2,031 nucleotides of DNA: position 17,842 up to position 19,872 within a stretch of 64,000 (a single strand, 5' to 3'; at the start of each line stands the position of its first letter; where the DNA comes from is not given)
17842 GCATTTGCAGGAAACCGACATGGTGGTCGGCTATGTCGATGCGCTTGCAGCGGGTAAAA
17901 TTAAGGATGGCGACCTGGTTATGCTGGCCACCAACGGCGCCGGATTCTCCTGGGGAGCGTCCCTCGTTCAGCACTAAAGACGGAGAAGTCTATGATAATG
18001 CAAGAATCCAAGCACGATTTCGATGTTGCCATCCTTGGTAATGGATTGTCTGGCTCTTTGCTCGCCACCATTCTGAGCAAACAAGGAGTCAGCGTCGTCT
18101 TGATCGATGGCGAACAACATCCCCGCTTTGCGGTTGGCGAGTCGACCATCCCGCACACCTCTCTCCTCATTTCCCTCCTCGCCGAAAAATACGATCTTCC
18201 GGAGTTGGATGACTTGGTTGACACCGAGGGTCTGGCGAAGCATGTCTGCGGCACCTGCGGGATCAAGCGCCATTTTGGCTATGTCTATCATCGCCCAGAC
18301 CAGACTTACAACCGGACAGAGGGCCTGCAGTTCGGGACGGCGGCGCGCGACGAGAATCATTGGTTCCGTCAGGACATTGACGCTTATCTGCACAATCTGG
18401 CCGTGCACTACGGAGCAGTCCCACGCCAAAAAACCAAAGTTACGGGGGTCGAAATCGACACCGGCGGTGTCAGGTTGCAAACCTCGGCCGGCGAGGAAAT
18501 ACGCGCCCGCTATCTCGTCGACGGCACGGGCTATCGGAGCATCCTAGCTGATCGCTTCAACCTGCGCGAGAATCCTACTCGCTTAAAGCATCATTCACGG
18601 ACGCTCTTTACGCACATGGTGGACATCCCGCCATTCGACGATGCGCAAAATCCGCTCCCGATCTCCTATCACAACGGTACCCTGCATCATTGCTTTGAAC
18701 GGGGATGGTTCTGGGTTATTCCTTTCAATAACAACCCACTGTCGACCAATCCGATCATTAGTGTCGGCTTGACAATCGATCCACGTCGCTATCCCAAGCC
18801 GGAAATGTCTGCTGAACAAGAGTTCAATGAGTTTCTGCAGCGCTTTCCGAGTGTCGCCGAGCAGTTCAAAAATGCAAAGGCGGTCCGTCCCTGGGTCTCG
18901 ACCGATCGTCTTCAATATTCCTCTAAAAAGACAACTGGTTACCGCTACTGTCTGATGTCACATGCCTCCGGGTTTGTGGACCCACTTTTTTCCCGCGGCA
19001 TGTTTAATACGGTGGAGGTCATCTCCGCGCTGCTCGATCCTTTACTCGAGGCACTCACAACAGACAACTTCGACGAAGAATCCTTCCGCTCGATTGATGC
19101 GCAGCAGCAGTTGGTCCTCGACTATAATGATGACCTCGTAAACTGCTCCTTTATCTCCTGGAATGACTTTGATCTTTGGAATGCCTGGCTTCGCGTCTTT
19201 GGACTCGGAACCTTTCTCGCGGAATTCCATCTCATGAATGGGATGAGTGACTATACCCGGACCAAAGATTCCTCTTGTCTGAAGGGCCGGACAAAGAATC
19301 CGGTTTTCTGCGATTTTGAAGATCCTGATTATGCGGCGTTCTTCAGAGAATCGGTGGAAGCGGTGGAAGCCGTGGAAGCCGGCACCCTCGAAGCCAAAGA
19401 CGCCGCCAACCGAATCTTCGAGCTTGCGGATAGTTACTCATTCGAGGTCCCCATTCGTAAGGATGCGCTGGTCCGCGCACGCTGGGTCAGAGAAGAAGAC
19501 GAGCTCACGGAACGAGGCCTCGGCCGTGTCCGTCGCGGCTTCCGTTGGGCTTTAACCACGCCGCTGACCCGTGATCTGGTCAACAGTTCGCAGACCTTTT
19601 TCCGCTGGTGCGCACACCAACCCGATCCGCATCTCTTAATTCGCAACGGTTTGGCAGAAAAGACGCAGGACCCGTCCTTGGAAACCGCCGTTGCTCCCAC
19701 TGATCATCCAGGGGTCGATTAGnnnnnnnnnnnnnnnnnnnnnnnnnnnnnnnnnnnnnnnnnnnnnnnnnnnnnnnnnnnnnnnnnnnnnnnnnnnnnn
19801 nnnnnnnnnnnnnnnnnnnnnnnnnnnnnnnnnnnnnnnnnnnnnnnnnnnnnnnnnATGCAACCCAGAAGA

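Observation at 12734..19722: Compact halogenase-rich lipid/polyketide-like cluster: 2 flavin halogenases, 2 KAS III-like enzymes, ACP and an LpxL-type acyltransferase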

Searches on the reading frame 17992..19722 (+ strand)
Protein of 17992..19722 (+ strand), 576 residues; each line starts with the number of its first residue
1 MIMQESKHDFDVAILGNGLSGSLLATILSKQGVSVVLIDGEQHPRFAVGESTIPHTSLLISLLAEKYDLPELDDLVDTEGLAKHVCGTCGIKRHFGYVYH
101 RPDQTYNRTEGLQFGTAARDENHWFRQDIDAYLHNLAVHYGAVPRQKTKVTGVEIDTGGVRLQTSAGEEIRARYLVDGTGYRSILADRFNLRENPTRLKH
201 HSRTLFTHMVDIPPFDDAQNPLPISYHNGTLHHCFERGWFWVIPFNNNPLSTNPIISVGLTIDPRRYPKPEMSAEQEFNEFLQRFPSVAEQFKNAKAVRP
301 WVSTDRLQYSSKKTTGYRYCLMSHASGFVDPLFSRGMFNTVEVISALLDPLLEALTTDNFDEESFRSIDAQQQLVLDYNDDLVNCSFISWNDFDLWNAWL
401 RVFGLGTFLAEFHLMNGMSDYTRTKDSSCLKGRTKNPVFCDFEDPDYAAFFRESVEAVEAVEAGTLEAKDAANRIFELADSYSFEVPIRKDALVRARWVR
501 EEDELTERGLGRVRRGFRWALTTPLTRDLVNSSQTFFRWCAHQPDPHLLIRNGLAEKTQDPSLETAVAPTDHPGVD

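Call 8: search_protein_families(library=pfam, proteins=[window:17992-19722:+], max_evalue=0.01)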
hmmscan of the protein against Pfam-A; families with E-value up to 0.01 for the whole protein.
window:17992-19722:+ (576 aa): 6 families
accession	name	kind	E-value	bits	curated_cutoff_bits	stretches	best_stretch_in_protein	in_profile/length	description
PF04820.20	Trp_halogenase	-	4e-18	65.9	21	2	128-388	159-387/458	Tryptophan halogenase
PF01494.25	FAD_binding_3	-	1.2e-09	38.3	22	1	10-196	2-173/349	FAD binding domain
PF01266.30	DAO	-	9e-08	32.5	27.9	1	132-288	154-300/353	FAD dependent oxidoreductase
PF05834.18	Lycopene_cycl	-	3.8e-05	23.4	23.4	0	11-46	1-38/380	Lycopene cyclase protein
PF13450.12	NAD_binding_8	-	0.0014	19.3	21.9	1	14-44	1-31/68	NAD(P)-binding Rossmann-like domain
PF07992.20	Pyr_redox_2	-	0.0025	17.7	26.1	0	11-44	2-177/291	Pyridine nucleotide-disulphide oxidoreductase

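Call 9: search_protein_families(library=ncbifam, proteins=[window:17992-19722:+], max_evalue=0.01)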
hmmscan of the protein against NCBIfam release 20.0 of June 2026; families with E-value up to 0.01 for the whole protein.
window:17992-19722:+ (576 aa): 33 families (the best 25 are shown)
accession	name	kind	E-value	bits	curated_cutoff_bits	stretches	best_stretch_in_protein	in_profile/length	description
NF033113.0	halo_ClmS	equivalog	8e-21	74.1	900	1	11-339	4-309/570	chloramphenicol-biosynthetic FADH2-dependent halogenase CmlS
TIGR02032.1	GG-red-SF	subfamily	3.2e-19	69.7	158.8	1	10-337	1-283/297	geranylgeranyl reductase family protein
NF049967.1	QhpG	equivalog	1.1e-15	57.5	240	2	126-342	84-277/423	flavin-dependent monooxygenase QhpG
NF038174.1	maturase_GoxB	equivalog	4.3e-08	32.6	400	1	126-205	98-177/358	glycine oxidase maturase GoxB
NF033145.1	rif_monoox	equivalog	6.1e-08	32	800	1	129-186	100-157/472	rifampin monooxygenase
TIGR01790.1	carotene-cycl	subfamily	1.3e-05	24.5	209.5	0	11-43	1-33/387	lycopene cyclase family protein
NF004832.0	PRK06184.1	subfamily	1.4e-05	24.1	476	1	7-44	4-41/506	hypothetical protein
NF005531.0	PRK07190.1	equivalog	1.4e-05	24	530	1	8-191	4-173/487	FAD-binding protein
NF038171.1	maturase_LodB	equivalog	1.6e-05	24.2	400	0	126-337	99-297/361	lysine-epsilon-oxidase maturase LodB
NF000343.1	rif_mono_Iri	exception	3.7e-05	22.9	950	0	127-185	99-157/479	rifampin monooxygenase Iri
TIGR01988.1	Ubi-OHases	subfamily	5.7e-05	22.1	224.65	0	11-45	1-36/387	ubiquinone biosynthesis hydroxylase, UbiH/UbiF/VisC/COQ6 family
NF005691.0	PRK07494.1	equivalog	0.00014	20.5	459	1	5-42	4-41/404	UbiH/UbiF family hydroxylase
NF004829.0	PRK06183.1-3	subfamily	0.00022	20.1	390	1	4-43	3-42/520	bifunctional 3-(3-hydroxy-phenyl)propionate/3-hydroxycinnamic acid hydroxylase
NF005612.0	PRK07364.1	equivalog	0.00049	18.7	487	1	4-43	13-52/415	FAD-dependent hydroxylase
NF004831.0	PRK06183.1-5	equivalog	0.00053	18.5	546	1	4-42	3-41/568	bifunctional 3-(3-hydroxy-phenyl)propionate/3-hydroxycinnamic acid hydroxylase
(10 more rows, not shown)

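Call 11: find_homologous_proteins(query=window:17992-19722:+, max_evalue=0.00001)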
Query window:17992-19722:+ (576 aa): 2023 proteins with E <= 0.00001 among 8000 candidates; the best 120 are listed.
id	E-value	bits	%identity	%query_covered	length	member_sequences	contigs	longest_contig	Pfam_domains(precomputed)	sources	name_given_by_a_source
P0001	0.0e+0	1355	100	100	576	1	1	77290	PF01266.31,PF04820.21,PF01494.26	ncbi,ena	-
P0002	0.0e+0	1224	92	98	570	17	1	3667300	PF01266.31,PF04820.21,PF01494.26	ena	-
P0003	0.0e+0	1220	91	99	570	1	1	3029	PF01266.31,PF04820.21,PF01494.26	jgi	jgi:FADH2 O2-dependent halogenase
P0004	0.0e+0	1217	91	98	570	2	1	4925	PF01266.31,PF04820.21,PF01494.26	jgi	jgi:tetracycline 7-halogenase / FADH2 O2-dependent halogenase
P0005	0.0e+0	1215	91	99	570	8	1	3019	PF01266.31,PF04820.21,PF01494.26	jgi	jgi:tetracycline 7-halogenase / FADH2 O2-dependent halogenase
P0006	0.0e+0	1213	91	98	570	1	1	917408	PF01266.31,PF04820.21,PF01494.26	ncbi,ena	-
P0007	0.0e+0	1203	93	96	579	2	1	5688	PF04820.21,PF01494.26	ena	-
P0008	0.0e+0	1194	89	99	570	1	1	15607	PF01266.31,PF04820.21,PF01494.26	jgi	jgi:FADH2 O2-dependent halogenase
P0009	0.0e+0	1184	89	97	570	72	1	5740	PF01266.31,PF04820.21,PF01494.26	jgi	jgi:FADH2 O2-dependent halogenase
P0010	0.0e+0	1155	86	98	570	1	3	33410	PF01266.31,PF04820.21,PF01494.26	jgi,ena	-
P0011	0.0e+0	1155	88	96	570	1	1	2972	PF01266.31,PF04820.21,PF01494.26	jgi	jgi:FADH2 O2-dependent halogenase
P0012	0.0e+0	1154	85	98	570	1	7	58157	PF01266.31,PF04820.21,PF01494.26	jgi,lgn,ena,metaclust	metaclust:\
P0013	0.0e+0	1151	85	98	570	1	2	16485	PF01266.31,PF04820.21,PF01494.26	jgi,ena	-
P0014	0.0e+0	1150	85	98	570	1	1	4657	PF01266.31,PF04820.21,PF01494.26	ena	-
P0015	0.0e+0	1149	85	98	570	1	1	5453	PF01266.31,PF04820.21,PF01494.26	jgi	-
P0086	1.5e-263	894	68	95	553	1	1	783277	PF01266.31,PF13450.13,PF04820.21,PF01494.26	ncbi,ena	-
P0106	2.3e-246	837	65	95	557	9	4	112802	PF01266.31,PF04820.21,PF01494.26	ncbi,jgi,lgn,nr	ncbi:MAG TPA: tryptophan 7-halogenase [Terriglobia bacterium]|jgi:FADH2 O2-dependent halogenase|nr:t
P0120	3.4e-235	800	60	95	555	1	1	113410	PF01266.31,PF07992.21,PF04820.21,PF01494.26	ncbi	ncbi:MAG: tryptophan 7-halogenase [Chloroflexota bacterium]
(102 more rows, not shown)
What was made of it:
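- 17992..19722 (+): Halogenase-2: a CtcP/PltM-clade flavin-dependent halogenase and the conserved halogenase of the cassette. More than 2000 homologues were found, and the 120 best listed share 60-92% identity (call 11).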

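Call 12: find_encoding_contigs(protein=P0001, flank=10000, max_places=3)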
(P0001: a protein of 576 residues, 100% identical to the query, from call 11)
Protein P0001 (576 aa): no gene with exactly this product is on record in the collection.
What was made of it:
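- Tried and rejected: It is not on record (call 12).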

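Call 13: find_encoding_contigs(protein=P0002, flank=10000, max_places=3)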
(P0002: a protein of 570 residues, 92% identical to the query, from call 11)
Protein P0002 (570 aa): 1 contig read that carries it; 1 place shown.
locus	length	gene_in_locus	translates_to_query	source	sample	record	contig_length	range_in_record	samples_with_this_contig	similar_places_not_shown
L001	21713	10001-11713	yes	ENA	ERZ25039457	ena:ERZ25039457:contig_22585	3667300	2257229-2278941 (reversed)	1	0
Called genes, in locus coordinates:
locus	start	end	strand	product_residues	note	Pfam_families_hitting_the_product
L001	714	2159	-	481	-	PF00069:Pkinase, PF07714:PK_Tyr_Ser-Thr (weak)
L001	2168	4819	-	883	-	PF00069:Pkinase, PF07714:PK_Tyr_Ser-Thr, PF00515:TPR_1 (faint), PF07719:TPR_2 (faint), PF13176:TPR_7 (faint), PF13181:TPR_8 (faint), PF13414:TPR_11 (faint), PF14559:TPR_19 (faint)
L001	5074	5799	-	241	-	-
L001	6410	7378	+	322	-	PF03279:Lip_A_acyltrans (faint)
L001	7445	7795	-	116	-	-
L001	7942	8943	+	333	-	PF08545:ACP_syn_III, PF08541:ACP_syn_III_C (weak)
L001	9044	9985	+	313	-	PF08545:ACP_syn_III (weak), PF08541:ACP_syn_III_C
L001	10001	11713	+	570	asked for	PF01266:DAO (faint), PF01494:FAD_binding_3 (faint), PF04820:Trp_halogenase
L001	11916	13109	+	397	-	PF10282:Lactonase (faint)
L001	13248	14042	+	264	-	-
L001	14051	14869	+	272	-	PF00685:Sulfotransfer_1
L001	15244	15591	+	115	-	PF00381:PTS-HPr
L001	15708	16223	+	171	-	PF02082:Rrf2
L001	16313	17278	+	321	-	PF13379:NMT1_2, PF09084:NMT1, PF12974:Phosphonate-bd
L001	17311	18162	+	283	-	PF00005:ABC_tran, PF13304:AAA_21 (faint)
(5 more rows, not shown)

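Call 14: find_encoding_contigs(protein=P0086, flank=10000, max_places=2)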
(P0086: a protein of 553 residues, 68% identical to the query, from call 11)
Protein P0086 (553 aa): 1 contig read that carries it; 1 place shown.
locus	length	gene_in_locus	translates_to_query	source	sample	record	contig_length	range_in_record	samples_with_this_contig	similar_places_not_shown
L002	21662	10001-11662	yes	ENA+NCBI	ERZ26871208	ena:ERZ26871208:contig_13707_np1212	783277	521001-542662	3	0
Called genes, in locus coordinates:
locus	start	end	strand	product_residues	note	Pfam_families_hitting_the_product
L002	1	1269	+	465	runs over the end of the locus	PF03972:MmgE_PrpD_N, PF19305:MmgE_PrpD_C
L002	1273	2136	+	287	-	PF13714:PEP_mutase, PF00463:ICL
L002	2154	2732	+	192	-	PF06736:TMEM175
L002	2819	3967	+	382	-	PF00285:Citrate_synt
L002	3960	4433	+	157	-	-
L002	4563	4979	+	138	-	PF06718:DUF1203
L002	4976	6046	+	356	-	PF02805:Ada_Zn_binding, PF00165:HTH_AraC (faint), PF12833:HTH_18, PF02870:Methyltransf_1N (faint), PF01035:DNA_binding_1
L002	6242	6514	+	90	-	-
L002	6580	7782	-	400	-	PF10282:Lactonase (faint)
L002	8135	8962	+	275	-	PF08545:ACP_syn_III (weak)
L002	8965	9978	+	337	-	PF08545:ACP_syn_III (weak), PF08541:ACP_syn_III_C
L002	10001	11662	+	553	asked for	PF01266:DAO (faint), PF01494:FAD_binding_3, PF04820:Trp_halogenase, PF13450:NAD_binding_8 (faint), PF04820:Trp_halogenase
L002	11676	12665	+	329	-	-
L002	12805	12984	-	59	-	-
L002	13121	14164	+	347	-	PF00574:CLP_protease (weak), PF25145:NfeD1b_N (weak), PF01343:Peptidase_S49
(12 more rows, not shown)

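Call 15: find_encoding_contigs(protein=P0106, flank=10000, max_places=2)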
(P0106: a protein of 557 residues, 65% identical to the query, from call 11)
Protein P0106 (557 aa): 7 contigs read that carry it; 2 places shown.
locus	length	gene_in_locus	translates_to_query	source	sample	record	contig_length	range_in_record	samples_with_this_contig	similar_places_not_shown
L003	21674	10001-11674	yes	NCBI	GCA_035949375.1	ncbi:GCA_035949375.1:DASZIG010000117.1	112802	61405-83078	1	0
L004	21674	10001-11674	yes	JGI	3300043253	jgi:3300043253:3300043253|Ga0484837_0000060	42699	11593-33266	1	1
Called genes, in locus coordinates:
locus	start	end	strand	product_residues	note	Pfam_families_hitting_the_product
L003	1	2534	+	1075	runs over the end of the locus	PF00873:ACR_tran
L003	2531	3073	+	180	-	-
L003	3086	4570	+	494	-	PF02321:OEP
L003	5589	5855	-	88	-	-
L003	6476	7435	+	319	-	-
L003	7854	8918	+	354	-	PF08545:ACP_syn_III, PF08541:ACP_syn_III_C (weak)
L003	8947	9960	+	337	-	PF08541:ACP_syn_III_C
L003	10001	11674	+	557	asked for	PF01266:DAO (faint), PF01494:FAD_binding_3, PF04820:Trp_halogenase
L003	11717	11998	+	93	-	-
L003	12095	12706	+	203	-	PF14602:Hexapep_2 (faint), PF00132:Hexapep (weak)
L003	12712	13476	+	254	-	PF01522:Polysacc_deac_1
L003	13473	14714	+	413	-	PF13439:Glyco_transf_4 (weak), PF13579:Glyco_trans_4_4 (weak), PF00534:Glycos_transf_1, PF13692:Glyco_trans_1_4, PF13524:Glyco_trans_1_2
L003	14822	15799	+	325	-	PF01073:3Beta_HSD, PF01370:Epimerase, PF02719:Polysacc_synt_2, PF04321:RmlD_sub_bind, PF16363:GDP_Man_Dehyd, PF07993:NAD_binding_4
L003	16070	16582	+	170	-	PF04978:MST (weak), PF12867:DinB_2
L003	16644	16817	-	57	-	-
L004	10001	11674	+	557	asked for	PF01266:DAO (faint), PF01494:FAD_binding_3, PF04820:Trp_halogenase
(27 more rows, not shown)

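Call 16: find_encoding_contigs(protein=P0120, flank=10000, max_places=2)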
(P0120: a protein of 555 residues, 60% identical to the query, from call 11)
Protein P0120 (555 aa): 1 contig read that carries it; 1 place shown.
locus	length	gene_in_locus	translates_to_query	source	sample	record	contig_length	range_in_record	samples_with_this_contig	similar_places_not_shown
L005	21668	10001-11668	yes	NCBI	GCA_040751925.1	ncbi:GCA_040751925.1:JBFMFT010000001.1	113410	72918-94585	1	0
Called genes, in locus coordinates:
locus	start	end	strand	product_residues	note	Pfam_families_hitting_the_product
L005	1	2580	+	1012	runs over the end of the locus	PF02811:PHP, PF07733:DNA_pol3_alpha, PF17657:DNA_pol3_finger, PF14579:HHH_6, PF01336:tRNA_anti-codon (weak)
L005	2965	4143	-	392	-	PF03283:PAE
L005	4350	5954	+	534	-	PF01839:FG-GAP (faint), PF13517:FG-GAP_3, PF07593:UnbV_ASPIC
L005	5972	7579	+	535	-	PF01839:FG-GAP (faint), PF13517:FG-GAP_3, PF07593:UnbV_ASPIC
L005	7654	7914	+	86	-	PF00550:PP-binding (weak)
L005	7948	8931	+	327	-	PF08545:ACP_syn_III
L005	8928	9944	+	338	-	PF08541:ACP_syn_III_C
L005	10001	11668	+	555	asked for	PF01266:DAO (faint), PF01494:FAD_binding_3, PF04820:Trp_halogenase (weak), PF07992:Pyr_redox_2 (faint)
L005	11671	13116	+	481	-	PF13649:Methyltransf_25, PF13847:Methyltransf_31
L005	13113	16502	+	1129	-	PF00668:Condensation, PF00501:AMP-binding, PF13193:AMP-binding_C, PF00550:PP-binding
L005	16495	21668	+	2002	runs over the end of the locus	PF00109:ketoacyl-synt, PF02801:Ketoacyl-synt_C, PF16197:KAsynt_C_assoc, PF22336:RhiE-like_linker, PF22621:CurL-like_PKS_C, PF00698:Acyl_transf_1, PF21394:Beta-ketacyl_N, PF08659:KR, +5 more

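Call 19: search_solved_structures(query=window:17992-19722:+, max_evalue=0.00001, show_alignments=2)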
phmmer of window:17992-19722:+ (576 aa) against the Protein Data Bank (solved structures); distinct sequences matched with E-value up to 0.00001: 19.
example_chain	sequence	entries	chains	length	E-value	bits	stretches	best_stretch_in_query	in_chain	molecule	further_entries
7xgb_A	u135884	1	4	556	4e-133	448.3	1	8-476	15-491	Tetracycline 7-halogenase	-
7v0b_A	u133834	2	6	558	5.7e-133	447.8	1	8-476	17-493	Tetracycline 7-halogenase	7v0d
6bza_A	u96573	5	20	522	3.1e-93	316.5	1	8-485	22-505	Halogenase PltM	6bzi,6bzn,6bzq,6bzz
6bzt_A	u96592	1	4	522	4.2e-93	316.1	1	8-485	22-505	Halogenase PltM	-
5dbj_E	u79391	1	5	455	3.7e-22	81.9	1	6-368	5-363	FADH2-dependent halogenase PltA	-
3nix_A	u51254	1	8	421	5.4e-19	71.4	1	8-343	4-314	Flavoprotein/dehydrogenase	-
7fco_A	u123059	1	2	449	8.4e-19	70.8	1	8-370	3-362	ChlB4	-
5buk_A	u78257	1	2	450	5.2e-18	68.2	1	8-341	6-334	FADH2-dependent halogenase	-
8gu0_A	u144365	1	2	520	2.7e-13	52.6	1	11-61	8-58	Non-heme halogenase radH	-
5bul_A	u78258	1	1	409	7.1e-12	47.9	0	9-63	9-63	flavin-dependent halogenase triple mutant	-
5bva_A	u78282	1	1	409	7.5e-12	47.8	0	9-63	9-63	flavin-dependent halogenase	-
3e1t_A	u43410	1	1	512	1e-11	47.4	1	9-346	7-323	Halogenase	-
8zop_A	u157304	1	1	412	9e-11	44.3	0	6-55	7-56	Halogenase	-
3i3l_A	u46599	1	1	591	2.7e-10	42.7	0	127-340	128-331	Alkylhalidase CmlS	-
6ib5_A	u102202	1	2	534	4.3e-07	32.1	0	123-245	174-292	Tryptophan 6-halogenase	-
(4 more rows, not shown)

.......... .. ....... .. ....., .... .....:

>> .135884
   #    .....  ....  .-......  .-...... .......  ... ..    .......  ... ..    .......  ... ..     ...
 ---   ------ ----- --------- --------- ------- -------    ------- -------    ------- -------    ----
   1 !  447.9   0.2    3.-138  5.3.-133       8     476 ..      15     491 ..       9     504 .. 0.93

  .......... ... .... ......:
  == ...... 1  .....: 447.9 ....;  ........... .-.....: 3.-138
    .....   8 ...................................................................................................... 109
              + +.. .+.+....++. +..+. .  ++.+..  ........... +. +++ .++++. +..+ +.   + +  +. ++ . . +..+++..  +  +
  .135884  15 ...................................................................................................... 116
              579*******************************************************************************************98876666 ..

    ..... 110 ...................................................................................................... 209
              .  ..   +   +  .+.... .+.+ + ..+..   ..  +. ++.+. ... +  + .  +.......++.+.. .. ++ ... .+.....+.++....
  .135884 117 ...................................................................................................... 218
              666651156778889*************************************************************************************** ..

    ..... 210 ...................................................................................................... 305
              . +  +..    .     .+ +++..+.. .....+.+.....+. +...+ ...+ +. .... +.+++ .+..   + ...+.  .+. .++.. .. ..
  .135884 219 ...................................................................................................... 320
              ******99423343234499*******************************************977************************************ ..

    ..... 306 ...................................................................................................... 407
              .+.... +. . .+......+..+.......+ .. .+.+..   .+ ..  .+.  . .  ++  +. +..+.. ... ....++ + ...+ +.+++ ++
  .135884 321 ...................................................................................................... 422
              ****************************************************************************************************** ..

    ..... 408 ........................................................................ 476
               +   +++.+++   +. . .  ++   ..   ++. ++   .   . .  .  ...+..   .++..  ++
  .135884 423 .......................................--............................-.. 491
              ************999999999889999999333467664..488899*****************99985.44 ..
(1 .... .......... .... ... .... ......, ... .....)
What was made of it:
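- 17992..19722 (+): PDB CtcP 4e-133 and PltM 3e-93 (call 19).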
